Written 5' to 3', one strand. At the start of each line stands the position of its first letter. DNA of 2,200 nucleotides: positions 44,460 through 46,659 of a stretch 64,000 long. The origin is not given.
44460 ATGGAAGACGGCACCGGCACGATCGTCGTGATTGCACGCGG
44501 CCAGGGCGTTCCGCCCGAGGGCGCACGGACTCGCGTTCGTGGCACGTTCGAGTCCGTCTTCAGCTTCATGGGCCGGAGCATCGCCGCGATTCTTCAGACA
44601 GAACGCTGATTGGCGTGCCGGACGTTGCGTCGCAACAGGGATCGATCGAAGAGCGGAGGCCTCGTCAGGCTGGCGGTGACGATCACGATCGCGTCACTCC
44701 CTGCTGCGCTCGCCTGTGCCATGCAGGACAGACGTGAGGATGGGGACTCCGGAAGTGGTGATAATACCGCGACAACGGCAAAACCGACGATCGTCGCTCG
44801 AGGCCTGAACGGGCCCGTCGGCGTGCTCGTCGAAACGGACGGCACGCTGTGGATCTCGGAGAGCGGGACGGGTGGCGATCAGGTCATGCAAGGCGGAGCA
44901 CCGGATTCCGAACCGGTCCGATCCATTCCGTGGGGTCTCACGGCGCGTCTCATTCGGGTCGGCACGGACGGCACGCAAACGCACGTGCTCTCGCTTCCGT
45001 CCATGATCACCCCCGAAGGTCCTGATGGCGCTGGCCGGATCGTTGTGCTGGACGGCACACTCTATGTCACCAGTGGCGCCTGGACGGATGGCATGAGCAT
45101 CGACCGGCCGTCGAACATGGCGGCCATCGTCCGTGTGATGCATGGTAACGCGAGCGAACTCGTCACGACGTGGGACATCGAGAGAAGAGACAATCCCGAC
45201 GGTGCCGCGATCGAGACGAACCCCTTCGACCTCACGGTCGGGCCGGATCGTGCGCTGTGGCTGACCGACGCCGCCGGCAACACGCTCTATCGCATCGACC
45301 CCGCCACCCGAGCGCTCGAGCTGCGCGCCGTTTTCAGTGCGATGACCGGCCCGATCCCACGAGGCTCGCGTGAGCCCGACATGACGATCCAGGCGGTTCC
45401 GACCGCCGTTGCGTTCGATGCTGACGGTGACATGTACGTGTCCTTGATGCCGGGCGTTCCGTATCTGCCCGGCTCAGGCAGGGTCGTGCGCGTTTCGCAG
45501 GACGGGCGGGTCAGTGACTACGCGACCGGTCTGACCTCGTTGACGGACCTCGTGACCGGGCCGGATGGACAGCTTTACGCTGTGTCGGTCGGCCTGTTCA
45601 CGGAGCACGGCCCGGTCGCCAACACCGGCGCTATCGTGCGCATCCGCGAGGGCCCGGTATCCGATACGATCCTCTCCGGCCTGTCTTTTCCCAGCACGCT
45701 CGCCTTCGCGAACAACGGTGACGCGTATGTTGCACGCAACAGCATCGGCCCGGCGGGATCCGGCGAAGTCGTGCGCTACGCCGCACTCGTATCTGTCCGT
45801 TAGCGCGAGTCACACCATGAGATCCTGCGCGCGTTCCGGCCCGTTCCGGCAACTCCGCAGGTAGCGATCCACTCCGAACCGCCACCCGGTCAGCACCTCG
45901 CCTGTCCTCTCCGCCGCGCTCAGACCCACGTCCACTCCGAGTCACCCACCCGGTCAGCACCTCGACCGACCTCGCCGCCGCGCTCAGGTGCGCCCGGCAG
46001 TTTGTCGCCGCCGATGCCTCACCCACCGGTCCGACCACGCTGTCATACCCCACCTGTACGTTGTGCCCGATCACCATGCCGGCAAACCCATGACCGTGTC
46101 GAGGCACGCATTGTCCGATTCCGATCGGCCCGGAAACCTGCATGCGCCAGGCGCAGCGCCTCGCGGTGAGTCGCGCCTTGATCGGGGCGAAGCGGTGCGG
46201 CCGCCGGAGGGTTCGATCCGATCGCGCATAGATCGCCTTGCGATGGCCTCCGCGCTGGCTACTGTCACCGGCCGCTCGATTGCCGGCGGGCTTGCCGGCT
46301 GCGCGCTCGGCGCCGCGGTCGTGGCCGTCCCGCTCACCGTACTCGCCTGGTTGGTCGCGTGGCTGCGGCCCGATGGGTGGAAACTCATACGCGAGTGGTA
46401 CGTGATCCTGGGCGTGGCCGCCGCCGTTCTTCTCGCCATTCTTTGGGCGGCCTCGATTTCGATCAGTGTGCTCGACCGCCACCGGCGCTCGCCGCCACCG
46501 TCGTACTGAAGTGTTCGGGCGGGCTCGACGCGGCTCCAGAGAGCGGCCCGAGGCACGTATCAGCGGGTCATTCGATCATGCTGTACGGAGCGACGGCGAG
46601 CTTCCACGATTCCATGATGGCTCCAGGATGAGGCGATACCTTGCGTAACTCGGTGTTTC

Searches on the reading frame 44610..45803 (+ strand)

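Call 40: search_protein_families(library=pfam, proteins=[window:44610-45803:+], max_evalue=1)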
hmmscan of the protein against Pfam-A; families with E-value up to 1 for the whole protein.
window:44610-45803:+ (397 aa): 6 families
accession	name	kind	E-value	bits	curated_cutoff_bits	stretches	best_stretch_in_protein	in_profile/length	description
PF24684.1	Vgb_lyase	-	1.4e-08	34.4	50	1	202-234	96-128/290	Virginiamycin B lyase family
PF08450.18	SGL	-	5.6e-07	29.9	26.3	1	213-372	11-147/246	SMP-30/Gluconolactonase/LRE-like region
PF21959.2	DUF6923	-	0.00085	19.6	27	1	111-236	60-164/234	Repeat of unknown function (DUF6923)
PF01436.27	NHL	-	0.0042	17.5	20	0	358-375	1-18/28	NHL repeat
PF23500.1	DUF7133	-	0.0096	15.7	27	0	263-294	28-63/385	Domain of unknown function (DUF7133)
PF20067.5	SSL_N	-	0.17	12.2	18.9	0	266-280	25-39/46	Strictosidine synthase-like, N-terminal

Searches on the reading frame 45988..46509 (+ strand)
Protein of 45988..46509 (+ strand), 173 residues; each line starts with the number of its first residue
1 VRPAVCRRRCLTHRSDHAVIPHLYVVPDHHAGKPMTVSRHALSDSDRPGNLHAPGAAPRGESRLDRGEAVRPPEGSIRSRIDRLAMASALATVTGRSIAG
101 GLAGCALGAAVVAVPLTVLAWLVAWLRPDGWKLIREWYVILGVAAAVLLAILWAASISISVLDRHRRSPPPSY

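Call 40: search_protein_families(library=pfam, proteins=[window:45988-46509:+], max_evalue=1)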
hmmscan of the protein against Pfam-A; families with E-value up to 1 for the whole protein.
window:45988-46509:+ (173 aa): 3 families
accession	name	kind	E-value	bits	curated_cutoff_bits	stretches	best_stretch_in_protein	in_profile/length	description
PF01794.25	Ferric_reduct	-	0.0095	16.4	28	1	118-159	52-97/121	Ferric reductase like transmembrane component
PF07332.16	Phage_holin_3_6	-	0.048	14.2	28.4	1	84-167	19-99/116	Putative Actinobacterial Holin-X, holin superfamily III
PF07344.16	Amastin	-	0.13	12.5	27.2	1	109-159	68-118/157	Amastin surface glycoprotein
